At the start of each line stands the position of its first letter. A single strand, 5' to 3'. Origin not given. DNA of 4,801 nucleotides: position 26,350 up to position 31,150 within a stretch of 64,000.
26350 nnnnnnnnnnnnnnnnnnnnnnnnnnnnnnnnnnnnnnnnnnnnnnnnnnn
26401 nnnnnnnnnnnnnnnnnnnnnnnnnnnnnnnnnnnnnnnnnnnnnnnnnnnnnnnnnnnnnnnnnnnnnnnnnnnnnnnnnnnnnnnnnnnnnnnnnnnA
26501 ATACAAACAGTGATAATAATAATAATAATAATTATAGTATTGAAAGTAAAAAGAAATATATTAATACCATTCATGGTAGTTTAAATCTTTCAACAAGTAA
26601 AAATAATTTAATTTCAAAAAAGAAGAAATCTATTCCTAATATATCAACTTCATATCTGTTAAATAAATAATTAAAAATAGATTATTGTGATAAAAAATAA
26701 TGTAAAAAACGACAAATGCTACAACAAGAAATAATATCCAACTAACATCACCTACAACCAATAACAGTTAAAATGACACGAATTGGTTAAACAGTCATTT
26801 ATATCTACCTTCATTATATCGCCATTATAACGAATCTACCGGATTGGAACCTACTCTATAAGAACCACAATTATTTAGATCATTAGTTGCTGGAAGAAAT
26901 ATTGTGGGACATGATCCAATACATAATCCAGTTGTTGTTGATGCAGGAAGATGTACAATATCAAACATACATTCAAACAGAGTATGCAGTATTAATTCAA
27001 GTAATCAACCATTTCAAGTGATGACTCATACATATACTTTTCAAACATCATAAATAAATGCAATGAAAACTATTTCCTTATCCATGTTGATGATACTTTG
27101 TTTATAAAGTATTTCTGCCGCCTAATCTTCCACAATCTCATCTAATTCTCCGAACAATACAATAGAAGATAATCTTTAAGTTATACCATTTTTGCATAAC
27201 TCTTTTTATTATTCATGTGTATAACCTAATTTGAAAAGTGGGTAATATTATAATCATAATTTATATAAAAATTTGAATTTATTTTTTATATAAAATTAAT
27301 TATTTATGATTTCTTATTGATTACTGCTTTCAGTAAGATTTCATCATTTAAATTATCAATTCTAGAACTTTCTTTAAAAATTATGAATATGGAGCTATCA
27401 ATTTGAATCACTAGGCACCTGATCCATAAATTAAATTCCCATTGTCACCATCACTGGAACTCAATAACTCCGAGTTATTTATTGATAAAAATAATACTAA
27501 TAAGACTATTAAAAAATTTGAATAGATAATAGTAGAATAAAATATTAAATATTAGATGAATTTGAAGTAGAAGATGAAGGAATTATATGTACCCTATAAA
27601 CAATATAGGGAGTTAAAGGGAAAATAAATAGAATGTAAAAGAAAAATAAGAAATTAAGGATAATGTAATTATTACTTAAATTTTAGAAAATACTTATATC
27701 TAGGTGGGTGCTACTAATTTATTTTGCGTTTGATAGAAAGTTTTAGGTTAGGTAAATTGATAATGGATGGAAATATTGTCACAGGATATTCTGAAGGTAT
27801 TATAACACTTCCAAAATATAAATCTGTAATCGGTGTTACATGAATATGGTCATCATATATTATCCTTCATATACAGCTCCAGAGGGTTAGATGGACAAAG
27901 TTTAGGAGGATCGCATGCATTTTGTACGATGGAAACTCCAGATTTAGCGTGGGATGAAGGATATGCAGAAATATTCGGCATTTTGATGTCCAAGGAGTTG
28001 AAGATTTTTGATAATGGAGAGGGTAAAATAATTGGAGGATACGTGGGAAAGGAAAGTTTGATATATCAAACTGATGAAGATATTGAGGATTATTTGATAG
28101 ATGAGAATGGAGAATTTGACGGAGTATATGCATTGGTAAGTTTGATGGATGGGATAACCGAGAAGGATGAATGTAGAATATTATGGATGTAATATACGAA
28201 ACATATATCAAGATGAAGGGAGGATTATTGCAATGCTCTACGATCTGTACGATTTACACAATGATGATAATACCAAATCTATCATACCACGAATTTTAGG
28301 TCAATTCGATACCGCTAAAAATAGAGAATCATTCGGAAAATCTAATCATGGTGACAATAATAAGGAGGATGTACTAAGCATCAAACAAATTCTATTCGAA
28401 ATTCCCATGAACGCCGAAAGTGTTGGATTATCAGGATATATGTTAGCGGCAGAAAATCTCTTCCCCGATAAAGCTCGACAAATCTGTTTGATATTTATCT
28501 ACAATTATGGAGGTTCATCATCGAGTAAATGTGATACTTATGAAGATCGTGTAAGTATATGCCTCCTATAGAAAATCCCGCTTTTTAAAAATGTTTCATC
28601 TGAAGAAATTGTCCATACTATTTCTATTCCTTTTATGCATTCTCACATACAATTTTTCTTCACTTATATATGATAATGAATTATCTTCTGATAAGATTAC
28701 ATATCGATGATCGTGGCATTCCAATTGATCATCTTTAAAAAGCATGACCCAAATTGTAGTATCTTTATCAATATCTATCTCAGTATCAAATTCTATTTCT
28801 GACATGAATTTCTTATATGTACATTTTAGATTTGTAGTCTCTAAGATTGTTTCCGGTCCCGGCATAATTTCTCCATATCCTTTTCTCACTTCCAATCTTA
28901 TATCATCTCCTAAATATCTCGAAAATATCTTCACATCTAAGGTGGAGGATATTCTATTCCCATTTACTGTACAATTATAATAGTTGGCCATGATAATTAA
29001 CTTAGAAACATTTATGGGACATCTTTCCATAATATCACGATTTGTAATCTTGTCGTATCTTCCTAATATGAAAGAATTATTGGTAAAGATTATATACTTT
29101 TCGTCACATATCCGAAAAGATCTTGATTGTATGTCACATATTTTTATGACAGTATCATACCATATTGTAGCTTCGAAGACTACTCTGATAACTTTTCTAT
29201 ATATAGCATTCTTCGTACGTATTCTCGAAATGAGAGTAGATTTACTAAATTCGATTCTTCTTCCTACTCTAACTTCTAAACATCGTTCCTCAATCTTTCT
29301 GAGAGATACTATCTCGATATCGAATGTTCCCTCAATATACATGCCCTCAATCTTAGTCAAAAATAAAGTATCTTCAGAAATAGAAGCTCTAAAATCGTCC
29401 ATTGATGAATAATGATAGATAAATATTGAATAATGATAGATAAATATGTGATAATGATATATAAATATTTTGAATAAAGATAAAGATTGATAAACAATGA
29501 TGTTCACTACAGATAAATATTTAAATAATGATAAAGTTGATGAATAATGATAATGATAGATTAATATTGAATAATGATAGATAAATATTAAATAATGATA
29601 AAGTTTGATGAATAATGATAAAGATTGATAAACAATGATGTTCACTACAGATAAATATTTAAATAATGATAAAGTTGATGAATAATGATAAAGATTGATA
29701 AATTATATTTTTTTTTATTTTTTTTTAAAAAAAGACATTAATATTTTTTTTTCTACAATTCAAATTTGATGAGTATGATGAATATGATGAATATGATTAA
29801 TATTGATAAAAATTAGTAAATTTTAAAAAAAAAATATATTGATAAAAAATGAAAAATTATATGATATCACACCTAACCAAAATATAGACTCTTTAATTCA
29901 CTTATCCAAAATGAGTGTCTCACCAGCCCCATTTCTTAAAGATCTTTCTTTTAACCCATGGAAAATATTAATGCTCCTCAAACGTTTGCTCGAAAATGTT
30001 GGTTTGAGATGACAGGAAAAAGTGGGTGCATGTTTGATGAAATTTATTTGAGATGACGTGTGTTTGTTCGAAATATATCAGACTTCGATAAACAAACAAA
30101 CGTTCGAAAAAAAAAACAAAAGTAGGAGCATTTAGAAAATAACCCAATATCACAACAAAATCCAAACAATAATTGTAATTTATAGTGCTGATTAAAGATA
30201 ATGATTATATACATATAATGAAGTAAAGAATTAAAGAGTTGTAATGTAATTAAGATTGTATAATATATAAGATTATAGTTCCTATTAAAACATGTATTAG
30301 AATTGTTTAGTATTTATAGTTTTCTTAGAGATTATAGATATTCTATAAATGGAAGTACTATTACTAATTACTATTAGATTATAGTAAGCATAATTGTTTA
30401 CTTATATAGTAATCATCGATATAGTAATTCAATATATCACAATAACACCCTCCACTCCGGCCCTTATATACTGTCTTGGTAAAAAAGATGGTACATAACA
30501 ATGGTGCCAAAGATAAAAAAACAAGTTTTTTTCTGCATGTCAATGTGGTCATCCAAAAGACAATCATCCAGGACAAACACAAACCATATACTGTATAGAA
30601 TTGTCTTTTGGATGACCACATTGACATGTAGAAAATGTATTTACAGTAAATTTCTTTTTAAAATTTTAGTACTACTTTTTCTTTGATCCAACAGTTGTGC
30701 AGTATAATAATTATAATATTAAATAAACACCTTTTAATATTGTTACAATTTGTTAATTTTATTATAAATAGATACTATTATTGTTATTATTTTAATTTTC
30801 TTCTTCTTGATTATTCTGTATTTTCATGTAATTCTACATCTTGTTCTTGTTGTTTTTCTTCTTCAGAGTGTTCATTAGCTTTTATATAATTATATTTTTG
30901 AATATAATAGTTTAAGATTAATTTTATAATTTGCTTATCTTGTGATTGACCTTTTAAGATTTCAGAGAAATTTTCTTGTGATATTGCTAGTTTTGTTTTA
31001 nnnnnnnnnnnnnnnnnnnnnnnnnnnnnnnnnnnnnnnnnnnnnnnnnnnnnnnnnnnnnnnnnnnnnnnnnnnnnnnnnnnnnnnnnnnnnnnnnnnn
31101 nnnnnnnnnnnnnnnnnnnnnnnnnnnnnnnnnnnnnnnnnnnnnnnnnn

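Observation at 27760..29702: CpG-enriched island: a frameshifted gluzincin metallopeptidase-like gene converges on an unknown 269-aa ORF. Candidate foreign (horizontally acquired) or mobile-element-derived DNA.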

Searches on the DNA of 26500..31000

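Call 47: search_rna_families(source=window, start=26500, end=31000, threshold=evalue, max_evalue=1)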
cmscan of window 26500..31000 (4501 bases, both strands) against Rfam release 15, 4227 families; matches with E-value up to 1: 1.
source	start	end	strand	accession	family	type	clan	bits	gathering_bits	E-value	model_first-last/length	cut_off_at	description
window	30540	30623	-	RF01896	mir-142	Gene; miRNA;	-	25.4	57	0.067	1-85/85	no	mir-142 microRNA precursor family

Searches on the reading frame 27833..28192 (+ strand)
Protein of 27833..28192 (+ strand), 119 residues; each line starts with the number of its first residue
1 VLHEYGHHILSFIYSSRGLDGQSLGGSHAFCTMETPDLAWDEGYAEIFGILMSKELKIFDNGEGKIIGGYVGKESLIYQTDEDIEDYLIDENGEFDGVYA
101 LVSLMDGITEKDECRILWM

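Call 18: find_related_loci(query=window:27833-28135:+, collection=viral_contigs)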
Query seq(101 aa) (101 aa) in viral_contigs; peptide patterns used: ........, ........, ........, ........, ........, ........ (x = any residue, [..] = any of these).
49 stretches matched a pattern, but none encodes a relative of the query by tblastn (E <= 1e-3).

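Call 62: find_encoding_contigs(protein=window:27833-28192:+, flank=5000)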
Protein window:27833-28192:+ (119 aa): 2 contigs read that carry it; 2 places shown.
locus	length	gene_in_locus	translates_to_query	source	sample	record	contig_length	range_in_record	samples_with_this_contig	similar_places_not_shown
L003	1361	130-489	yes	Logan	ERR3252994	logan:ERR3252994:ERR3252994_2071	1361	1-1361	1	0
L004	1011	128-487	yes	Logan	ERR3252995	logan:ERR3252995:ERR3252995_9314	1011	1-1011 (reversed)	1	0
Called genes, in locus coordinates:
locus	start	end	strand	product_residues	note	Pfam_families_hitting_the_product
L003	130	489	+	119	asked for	-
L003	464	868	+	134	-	-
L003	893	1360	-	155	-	?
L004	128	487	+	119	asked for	-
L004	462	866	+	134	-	-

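Call 85: list_cluster_members(proteins=[window:27833-28192:+, window:28167-28571:+, L003:893-1360:-])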
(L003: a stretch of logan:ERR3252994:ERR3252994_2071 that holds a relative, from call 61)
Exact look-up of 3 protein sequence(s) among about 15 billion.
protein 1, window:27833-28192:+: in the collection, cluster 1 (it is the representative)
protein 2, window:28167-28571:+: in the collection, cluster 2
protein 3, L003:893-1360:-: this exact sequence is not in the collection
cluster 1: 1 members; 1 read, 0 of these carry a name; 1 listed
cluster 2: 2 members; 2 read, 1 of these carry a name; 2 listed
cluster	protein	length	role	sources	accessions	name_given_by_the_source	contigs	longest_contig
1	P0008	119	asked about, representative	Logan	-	-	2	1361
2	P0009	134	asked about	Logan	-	-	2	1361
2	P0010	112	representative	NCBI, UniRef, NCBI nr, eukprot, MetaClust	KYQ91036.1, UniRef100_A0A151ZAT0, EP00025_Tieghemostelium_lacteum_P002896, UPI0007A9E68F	hypothetical protein DLAC_07937 [Tieghemostelium lacteum] | Uncharacterized protein n=1 Tax=Tieghemostelium lacteum TaxID=361077 ... | KYQ91036.1 hypothetical protein DLAC_07937 [Tieghemostelium lacteum]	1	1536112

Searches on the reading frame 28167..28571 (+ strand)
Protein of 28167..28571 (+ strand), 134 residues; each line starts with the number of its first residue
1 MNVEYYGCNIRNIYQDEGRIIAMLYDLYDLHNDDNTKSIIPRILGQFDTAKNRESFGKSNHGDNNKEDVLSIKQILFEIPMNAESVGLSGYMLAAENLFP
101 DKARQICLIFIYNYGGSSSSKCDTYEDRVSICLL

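Call 61: find_encoding_contigs(protein=window:28167-28571:+, flank=5000)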
Protein window:28167-28571:+ (134 aa): 2 contigs read that carry it; 2 places shown.
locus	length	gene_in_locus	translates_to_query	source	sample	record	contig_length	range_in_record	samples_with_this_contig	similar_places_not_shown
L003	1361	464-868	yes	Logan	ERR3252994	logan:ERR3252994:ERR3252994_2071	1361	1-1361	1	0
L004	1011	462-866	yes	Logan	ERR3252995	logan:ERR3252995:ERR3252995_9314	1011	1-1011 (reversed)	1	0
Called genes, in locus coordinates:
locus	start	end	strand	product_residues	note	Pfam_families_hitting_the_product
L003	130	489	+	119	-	-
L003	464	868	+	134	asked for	-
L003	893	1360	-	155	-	?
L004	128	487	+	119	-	-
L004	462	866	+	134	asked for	-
